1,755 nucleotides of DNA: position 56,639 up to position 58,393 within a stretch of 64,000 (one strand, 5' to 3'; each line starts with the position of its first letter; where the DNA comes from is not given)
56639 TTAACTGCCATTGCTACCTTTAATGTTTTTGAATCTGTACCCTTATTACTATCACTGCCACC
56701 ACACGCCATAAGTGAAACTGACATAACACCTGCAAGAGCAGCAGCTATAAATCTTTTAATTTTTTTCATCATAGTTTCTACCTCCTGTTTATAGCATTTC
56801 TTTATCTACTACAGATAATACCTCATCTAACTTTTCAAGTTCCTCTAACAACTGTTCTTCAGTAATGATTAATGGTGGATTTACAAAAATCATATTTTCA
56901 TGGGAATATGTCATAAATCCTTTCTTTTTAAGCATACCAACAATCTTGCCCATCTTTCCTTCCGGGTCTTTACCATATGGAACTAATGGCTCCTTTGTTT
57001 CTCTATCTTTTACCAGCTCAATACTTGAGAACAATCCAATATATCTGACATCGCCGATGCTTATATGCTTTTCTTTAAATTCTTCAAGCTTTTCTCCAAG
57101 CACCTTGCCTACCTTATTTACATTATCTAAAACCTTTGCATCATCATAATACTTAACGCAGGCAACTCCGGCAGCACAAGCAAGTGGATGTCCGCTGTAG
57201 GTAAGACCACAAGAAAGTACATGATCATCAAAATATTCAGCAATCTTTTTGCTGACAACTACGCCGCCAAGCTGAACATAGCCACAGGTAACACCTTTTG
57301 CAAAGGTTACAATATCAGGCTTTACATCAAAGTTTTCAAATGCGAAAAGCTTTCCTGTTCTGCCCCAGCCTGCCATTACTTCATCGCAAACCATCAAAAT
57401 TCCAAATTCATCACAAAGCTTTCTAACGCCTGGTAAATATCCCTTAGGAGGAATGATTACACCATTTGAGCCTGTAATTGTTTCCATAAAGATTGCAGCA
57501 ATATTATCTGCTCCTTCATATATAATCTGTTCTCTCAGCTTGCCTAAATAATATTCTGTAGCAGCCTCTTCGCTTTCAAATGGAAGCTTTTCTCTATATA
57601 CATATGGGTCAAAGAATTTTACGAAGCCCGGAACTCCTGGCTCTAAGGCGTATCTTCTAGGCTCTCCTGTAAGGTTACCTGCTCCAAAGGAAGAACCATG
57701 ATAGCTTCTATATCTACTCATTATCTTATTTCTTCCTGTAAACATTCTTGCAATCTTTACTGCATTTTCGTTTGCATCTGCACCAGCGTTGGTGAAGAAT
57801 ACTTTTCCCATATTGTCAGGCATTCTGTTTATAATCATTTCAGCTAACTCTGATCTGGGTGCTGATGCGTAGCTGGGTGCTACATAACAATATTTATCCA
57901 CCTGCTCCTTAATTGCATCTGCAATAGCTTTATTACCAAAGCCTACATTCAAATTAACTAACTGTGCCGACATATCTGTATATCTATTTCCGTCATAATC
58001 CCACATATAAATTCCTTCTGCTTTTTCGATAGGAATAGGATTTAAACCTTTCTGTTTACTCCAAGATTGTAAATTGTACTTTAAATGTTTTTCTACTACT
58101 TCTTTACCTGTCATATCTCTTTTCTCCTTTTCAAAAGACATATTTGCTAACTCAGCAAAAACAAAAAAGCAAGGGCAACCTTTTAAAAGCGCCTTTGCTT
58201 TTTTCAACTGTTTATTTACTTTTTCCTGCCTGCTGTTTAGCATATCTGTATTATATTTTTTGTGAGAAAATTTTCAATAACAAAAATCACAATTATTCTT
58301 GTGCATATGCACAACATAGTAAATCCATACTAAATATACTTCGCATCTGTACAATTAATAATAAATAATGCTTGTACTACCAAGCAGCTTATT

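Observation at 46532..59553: PucR-regulated cluster: class-III aminotransferase, peptide-type ABC importer, two amidohydrolases, a PNPOx flavoprotein and an Fe-ADH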

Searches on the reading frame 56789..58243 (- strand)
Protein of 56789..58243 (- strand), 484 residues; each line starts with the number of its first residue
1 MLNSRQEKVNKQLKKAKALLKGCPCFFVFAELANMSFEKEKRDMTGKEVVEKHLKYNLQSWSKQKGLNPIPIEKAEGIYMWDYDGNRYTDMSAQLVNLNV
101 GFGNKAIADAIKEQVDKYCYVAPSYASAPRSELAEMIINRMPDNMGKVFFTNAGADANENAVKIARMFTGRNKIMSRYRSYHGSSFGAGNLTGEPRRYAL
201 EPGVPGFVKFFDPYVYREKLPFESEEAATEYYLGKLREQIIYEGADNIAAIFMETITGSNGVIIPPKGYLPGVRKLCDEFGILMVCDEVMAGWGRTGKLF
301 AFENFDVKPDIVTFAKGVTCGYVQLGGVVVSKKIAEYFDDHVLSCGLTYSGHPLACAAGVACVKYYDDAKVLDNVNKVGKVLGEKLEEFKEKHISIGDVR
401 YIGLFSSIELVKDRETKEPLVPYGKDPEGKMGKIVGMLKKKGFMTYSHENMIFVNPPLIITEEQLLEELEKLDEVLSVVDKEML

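Call 3: search_protein_families(library=pfam, proteins=[window:56789-58243:-])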
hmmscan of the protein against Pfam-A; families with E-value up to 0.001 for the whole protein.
window:56789-58243:- (484 aa): 1 family
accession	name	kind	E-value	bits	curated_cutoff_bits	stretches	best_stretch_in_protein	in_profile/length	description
PF00202.27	Aminotran_3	-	1.6e-88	297.5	30.5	1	68-476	9-403/403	Aminotransferase class-III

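Call 4: search_protein_families(library=ncbifam, proteins=[window:56789-58243:-])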
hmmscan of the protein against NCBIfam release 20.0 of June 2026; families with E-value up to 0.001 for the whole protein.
window:56789-58243:- (484 aa): 69 families (the best 25 are shown)
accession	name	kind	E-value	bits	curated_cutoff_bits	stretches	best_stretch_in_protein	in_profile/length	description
NF004718.0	PRK06062.1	subfamily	1.2e-168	561.3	472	1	37-482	7-452/454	hypothetical protein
NF005102.0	PRK06541.1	equivalog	4e-99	332.2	574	1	42-479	8-456/460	aspartate aminotransferase family protein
NF005683.0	PRK07481.1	subfamily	4.1e-99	332.6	575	1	48-480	8-451/453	hypothetical protein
NF004426.0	PRK05769.1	equivalog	5.6e-94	315.4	552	1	39-478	10-439/441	acetyl ornithine aminotransferase family protein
NF005812.0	PRK07678.1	subfamily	1.7e-93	313.7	488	1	51-477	15-448/451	aminotransferase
NF005682.0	PRK07480.1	subfamily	1e-92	311.3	510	1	61-480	25-453/459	aminotransferase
NF004767.0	PRK06105.1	subfamily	1.1e-92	310.9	517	1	62-481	24-452/460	aminotransferase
NF006228.0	PRK08360.1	equivalog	2.6e-91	306.5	608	1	45-481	2-429/443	aspartate aminotransferase family protein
NF005447.0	PRK07036.1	equivalog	6.7e-87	292.1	618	1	43-483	7-459/468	aminotransferase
NF005993.0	PRK08117.1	subfamily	6.7e-86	288.6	574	1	64-480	21-431/433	aspartate aminotransferase family protein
NF005684.0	PRK07482.1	subfamily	4e-85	286.1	687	1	69-474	33-450/464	hypothetical protein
NF005685.0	PRK07483.1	equivalog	3.9e-84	283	485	1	72-477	16-436/444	aspartate aminotransferase family protein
NF005375.0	PRK06917.1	equivalog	1.6e-81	274.4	535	1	72-479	18-439/448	aspartate aminotransferase family protein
NF049939.1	HyAminethphonNHLyPbfA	equivalog_domain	5.3e-79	265.7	525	1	37-477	14-440/442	(R)-1-hydroxy-2-aminoethylphosphonate ammonia-lyase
NF004625.0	PRK05965.1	subfamily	5.2e-78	262.8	729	1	48-477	8-446/460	hypothetical protein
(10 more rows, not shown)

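Call 9: search_solved_structures(query=window:56789-58243:-, max_evalue=1e-40)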
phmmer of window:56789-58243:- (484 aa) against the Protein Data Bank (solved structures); distinct sequences matched with E-value up to 1e-40: 107 (the best 60 are shown).
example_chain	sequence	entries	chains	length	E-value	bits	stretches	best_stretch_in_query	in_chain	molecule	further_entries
6jix_B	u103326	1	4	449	1.6e-160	538.3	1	42-482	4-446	taurine:2-oxoglutarate aminotransferase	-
6io1_A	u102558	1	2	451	3.4e-78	266.9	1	58-464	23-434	Aminotransferase, class III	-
6s54_A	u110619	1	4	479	3.2e-74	253.8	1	51-475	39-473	Aspartate aminotransferase family protein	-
6fyq_A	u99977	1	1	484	3.2e-73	250.5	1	48-477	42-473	amine transaminase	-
3n5m_A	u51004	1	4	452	3.2e-68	234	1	73-466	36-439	Adenosylmethionine-8-amino-7-oxononanoate aminotransferase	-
7b4j_A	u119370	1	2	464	2.5e-67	231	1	48-470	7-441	Aspartate aminotransferase family protein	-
3fcr_A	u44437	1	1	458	5.3e-67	230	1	68-417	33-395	putative aminotransferase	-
6g4b_A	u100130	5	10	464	8.2e-67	229.3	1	49-470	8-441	Aspartate aminotransferase family protein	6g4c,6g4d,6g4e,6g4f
6tb1_A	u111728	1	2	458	1.5e-66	228.4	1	48-470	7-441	Aspartate aminotransferase family protein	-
7b4i_AAA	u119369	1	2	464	1.6e-66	228.4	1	48-470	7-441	Aspartate aminotransferase family protein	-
5lh9_A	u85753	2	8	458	2.7e-66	227.6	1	70-464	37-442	OMEGA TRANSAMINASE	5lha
6tb0_A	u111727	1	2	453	2.8e-66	227.6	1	49-470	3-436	Aspartate aminotransferase family protein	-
6hx9_B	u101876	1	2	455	3e-66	227.5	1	60-476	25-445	Aspartate aminotransferase family protein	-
7vno_A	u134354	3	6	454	3.4e-66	227.3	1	45-481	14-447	454aa long hypothetical 4-aminobutyrate aminotransferase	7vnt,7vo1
5ghg_A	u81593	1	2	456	5.1e-66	226.7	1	52-477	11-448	Aminotransferase class-III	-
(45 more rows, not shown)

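Call 53: search_solved_structures(query=window:56789-58243:-, max_evalue=1e-100, show_alignments=1)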
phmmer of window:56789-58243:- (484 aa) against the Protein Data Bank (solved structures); distinct sequences matched with E-value up to 1e-100: 1.
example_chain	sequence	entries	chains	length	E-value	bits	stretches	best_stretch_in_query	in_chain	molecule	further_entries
6jix_B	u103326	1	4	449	1.6e-160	538.3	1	42-482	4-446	taurine:2-oxoglutarate aminotransferase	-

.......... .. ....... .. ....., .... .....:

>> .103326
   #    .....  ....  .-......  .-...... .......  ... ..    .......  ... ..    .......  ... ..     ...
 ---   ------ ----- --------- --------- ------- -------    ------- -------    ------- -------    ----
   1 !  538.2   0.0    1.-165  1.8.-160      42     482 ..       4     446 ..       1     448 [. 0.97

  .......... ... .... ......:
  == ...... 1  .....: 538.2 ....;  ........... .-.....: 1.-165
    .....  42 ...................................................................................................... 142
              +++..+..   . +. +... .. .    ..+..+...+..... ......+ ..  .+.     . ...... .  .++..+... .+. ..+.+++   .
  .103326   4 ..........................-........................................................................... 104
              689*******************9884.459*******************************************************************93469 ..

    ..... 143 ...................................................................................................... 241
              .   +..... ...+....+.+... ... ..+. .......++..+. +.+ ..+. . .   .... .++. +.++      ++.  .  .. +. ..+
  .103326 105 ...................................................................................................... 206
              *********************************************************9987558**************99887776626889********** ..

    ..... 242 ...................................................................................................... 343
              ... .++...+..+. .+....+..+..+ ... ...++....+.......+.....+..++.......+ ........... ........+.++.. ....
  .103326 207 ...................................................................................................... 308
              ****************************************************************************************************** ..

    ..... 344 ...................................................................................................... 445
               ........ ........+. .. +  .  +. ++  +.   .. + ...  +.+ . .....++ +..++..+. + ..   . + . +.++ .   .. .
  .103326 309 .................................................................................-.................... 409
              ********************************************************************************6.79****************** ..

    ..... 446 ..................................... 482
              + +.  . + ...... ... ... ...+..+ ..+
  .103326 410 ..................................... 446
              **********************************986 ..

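Call 57: find_homologous_proteins(query=window:56789-58243:-, max_evalue=1e-50)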
Query window:56789-58243:- (484 aa): 7981 proteins with E <= 1e-50 among 8000 candidates; the best 120 are listed.
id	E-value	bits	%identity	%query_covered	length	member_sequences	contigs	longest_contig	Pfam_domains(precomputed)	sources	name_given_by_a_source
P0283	0.0e+0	1102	99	100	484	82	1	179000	PF00202.28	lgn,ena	-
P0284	1.9e-268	909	88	91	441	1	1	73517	PF00202.28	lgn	-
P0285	3.3e-266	902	87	91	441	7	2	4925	PF00202.28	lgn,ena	-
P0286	8.1e-265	897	87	91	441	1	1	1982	PF00202.28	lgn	-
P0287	2.1e-263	893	85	91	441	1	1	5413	PF00202.28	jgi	jgi:taurine--2-oxoglutarate transaminase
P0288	1.1e-259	880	84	91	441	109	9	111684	PF00202.28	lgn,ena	-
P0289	4.9e-259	878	84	91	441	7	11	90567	PF00202.28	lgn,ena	-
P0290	6.2e-259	878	84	91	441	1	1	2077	PF00202.28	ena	-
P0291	6.2e-259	878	84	91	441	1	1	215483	PF00202.28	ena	-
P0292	3.1e-257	872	84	91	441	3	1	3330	PF00202.28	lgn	-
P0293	3.5e-256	869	83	91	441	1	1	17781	PF00202.28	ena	-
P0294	5.7e-256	868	83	91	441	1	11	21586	PF00202.28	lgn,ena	-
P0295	1.5e-255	867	83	91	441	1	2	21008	PF00202.28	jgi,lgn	jgi:taurine--2-oxoglutarate transaminase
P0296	2.8e-255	866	84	91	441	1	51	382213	PF00202.28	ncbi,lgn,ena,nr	ncbi:MAG: aminotransferase class III-fold pyridoxal phosphate-dependent enzyme [Clostridiales bacter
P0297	3.7e-255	865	83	91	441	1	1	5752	PF00202.28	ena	-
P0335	1.1e-246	837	79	92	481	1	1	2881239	PF00202.28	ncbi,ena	-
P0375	2.0e-244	830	78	91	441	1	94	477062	PF00202.28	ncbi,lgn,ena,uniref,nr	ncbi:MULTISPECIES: aminotransferase class III-fold pyridoxal phosphate-dependent enzyme [Clostridium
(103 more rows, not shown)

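Call 58: find_encoding_contigs(protein=P0375, flank=9000, max_places=2)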
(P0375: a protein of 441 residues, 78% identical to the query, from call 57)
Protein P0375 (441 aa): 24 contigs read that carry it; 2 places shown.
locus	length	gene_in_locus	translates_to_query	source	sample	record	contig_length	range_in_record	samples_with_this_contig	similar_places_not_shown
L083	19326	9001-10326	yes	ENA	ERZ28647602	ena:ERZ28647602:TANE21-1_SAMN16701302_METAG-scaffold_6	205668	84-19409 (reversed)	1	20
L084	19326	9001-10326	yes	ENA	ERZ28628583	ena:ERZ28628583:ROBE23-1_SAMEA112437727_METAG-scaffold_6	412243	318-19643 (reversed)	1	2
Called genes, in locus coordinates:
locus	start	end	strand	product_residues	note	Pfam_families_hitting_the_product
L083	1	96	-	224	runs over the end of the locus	PF00027:cNMP_binding, PF13545:HTH_Crp_2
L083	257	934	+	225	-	PF19700:DUF6198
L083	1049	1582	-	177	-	PF07155:ECF-ribofla_trS, PF12822:ECF_trnsprt (weak)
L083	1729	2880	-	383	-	PF00266:Aminotran_5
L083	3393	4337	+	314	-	-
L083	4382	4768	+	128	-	PF00903:Glyoxalase, PF12681:Glyoxalase_2, PF18029:Glyoxalase_6 (weak), PF22677:Ble-like_N (weak)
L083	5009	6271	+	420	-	PF07687:M20_dimer (faint), PF04389:Peptidase_M28, PF01546:Peptidase_M20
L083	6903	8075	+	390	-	PF07905:PucR, PF13556:HTH_30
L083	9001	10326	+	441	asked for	PF00202:Aminotran_3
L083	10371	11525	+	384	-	PF00465:Fe-ADH, PF13685:Fe-ADH_2, PF25137:ADH_Fe_C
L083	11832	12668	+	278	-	PF00005:ABC_tran, PF13304:AAA_21 (faint)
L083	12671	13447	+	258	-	PF00528:BPD_transp_1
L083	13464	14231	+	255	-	PF00528:BPD_transp_1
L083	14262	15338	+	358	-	PF09084:NMT1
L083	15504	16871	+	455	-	PF01979:Amidohydro_1, PF07969:Amidohydro_3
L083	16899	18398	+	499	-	PF14691:Fer4_20 (weak), PF01180:DHO_dh, PF01207:Dus (weak), PF12837:Fer4_6 (weak), PF13237:Fer4_10, PF14697:Fer4_21, PF12838:Fer4_7, PF13187:Fer4_9 (weak), +1 more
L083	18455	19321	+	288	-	-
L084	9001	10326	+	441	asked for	PF00202:Aminotran_3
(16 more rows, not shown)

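Call 59: find_encoding_contigs(protein=P0335, flank=9000, max_places=1)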
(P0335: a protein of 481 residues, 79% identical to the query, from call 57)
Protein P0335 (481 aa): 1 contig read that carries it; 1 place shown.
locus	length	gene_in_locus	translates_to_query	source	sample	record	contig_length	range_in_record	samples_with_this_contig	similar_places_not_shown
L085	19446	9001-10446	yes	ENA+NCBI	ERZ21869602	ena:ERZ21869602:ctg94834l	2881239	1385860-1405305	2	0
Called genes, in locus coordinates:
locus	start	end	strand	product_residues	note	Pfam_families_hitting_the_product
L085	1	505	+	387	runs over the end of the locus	PF07969:Amidohydro_3, PF01979:Amidohydro_1 (faint)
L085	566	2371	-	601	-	PF03050:DDE_Tnp_IS66, PF13817:DDE_Tnp_IS66_C (faint)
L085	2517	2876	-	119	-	PF05717:TnpB_IS66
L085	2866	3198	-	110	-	-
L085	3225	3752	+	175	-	PF07969:Amidohydro_3, PF01979:Amidohydro_1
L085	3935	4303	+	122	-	PF01797:Y1_Tnp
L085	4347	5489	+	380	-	PF12323:HTH_OrfB_IS605, PF01385:OrfB_IS605, PF07282:Cas12f1-like_TNB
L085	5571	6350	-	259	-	PF13276:HTH_21, PF00665:rve, PF13683:rve_3, PF13333:rve_2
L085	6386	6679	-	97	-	PF01527:HTH_Tnp_1, PF13384:HTH_23 (weak), PF13518:HTH_28 (weak)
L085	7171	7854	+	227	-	PF04199:Cyclase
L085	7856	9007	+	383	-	PF00465:Fe-ADH, PF13685:Fe-ADH_2 (weak), PF25137:ADH_Fe_C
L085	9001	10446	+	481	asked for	PF00202:Aminotran_3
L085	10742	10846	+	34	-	-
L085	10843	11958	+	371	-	PF00465:Fe-ADH, PF13685:Fe-ADH_2 (weak), PF25137:ADH_Fe_C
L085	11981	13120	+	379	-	PF07905:PucR, PF13556:HTH_30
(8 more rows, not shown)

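Call 60: find_encoding_contigs(protein=P0296, flank=9000, max_places=2)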
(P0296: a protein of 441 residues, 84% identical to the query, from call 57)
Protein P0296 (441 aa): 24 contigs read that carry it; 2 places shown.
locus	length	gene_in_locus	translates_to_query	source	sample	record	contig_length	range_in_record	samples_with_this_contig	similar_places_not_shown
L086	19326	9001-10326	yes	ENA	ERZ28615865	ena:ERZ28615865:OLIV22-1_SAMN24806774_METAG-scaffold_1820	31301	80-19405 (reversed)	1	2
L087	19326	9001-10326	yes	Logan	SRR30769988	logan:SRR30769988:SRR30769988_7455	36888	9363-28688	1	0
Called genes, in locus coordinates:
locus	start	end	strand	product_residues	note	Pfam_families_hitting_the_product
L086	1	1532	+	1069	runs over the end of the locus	PF25596:CPSase_L_D1, PF02786:CPSase_L_D2, PF02787:CPSase_L_D3, PF25596:CPSase_L_D1, PF02655:ATP-grasp_3, PF02786:CPSase_L_D2, PF07478:Dala_Dala_lig_C, PF15632:ATPgrasp_Ter, +5 more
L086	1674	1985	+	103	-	-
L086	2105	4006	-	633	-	PF00120:Gln-synt_C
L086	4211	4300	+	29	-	-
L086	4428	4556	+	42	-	-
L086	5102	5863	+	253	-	PF01177:Asp_Glu_race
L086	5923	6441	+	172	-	PF00160:Pro_isomerase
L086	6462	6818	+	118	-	PF12646:DUF3783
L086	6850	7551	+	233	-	PF01381:HTH_3, PF12844:HTH_19, PF13560:HTH_31, PF24250:HVO_2718 (weak), PF00717:Peptidase_S24 (weak)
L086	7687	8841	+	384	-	PF07905:PucR, PF13556:HTH_30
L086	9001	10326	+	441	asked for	PF00202:Aminotran_3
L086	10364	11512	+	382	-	PF00465:Fe-ADH, PF13685:Fe-ADH_2 (weak), PF25137:ADH_Fe_C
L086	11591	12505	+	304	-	PF00892:EamA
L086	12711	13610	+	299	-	PF00497:SBP_bac_3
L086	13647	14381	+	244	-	PF02463:SMC_N (faint), PF09818:ABC_ATPase (faint), PF00005:ABC_tran, PF13304:AAA_21 (weak)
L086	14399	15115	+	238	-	PF00528:BPD_transp_1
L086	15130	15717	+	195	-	PF13189:Cytidylate_kin2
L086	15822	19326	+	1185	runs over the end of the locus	PF18425:CspB_prodomain, PF00082:Peptidase_S8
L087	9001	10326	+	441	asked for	PF00202:Aminotran_3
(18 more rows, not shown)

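Call 87: search_protein_families(library=ncbifam, proteins=[L083:5009-6271:+], max_evalue=1e-25)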
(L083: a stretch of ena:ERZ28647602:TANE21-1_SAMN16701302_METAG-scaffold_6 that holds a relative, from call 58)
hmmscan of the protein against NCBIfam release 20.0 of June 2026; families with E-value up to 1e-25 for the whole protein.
L083:5009-6271:+ (420 aa): 17 families
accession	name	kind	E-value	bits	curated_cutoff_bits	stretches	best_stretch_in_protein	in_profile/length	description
NF006771.0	PRK09290.1-5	subfamily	7.8e-133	442.9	399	1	2-419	2-411/413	allantoate amidohydrolase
NF006769.0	PRK09290.1-3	subfamily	2.1e-103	346.2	452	1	6-417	12-411/417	allantoate amidohydrolase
TIGR01879.1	hydantase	subfamily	2.3e-103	346.2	204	1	7-416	1-400/401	hydantoinase/carbamoylase family amidase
NF058540.1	Ncarbamyl_ErtE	equivalog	5.5e-85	285.4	520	1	4-419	8-416/418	N-carbamyl-l-glutamate amidohydrolase ErtE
NF006768.0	PRK09290.1-1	equivalog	2.3e-81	273.8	532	1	8-412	8-402/411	allantoate deiminase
NF009527.0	PRK12891.1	subfamily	3.7e-79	266.7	461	1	7-417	12-420/426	Zn-dependent hydrolase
NF006775.0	PRK09290.2-5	equivalog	1.9e-77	260.7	479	1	12-417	18-413/419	allantoate amidohydrolase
NF009529.0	PRK12893.1-2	equivalog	1e-68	232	508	1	5-414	8-404/411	Zn-dependent hydrolase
TIGR03176.1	AllC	equivalog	3.4e-68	230.2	597.75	1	9-411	5-396/406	allantoate deiminase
NF009530.0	PRK12893.1-4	subfamily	2.3e-67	227.9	551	1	8-416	11-406/423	Zn-dependent hydrolase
NF006772.0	PRK09290.2-1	subfamily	3e-65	220.7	424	1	8-415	16-413/430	allantoate amidohydrolase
NF009531.0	PRK12893.1-5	equivalog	1.1e-62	211.9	486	1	6-419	9-413/421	Zn-dependent hydrolase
NF009528.0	PRK12893.1-1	subfamily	1.5e-58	198.7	570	1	7-416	16-413/420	Zn-dependent hydrolase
NF006770.0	PRK09290.1-4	equivalog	6e-57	193.2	372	1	21-416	18-398/403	allantoate amidohydrolase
NF006773.0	PRK09290.2-2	equivalog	7.6e-55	186.5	584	1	24-407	32-406/419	allantoate amidohydrolase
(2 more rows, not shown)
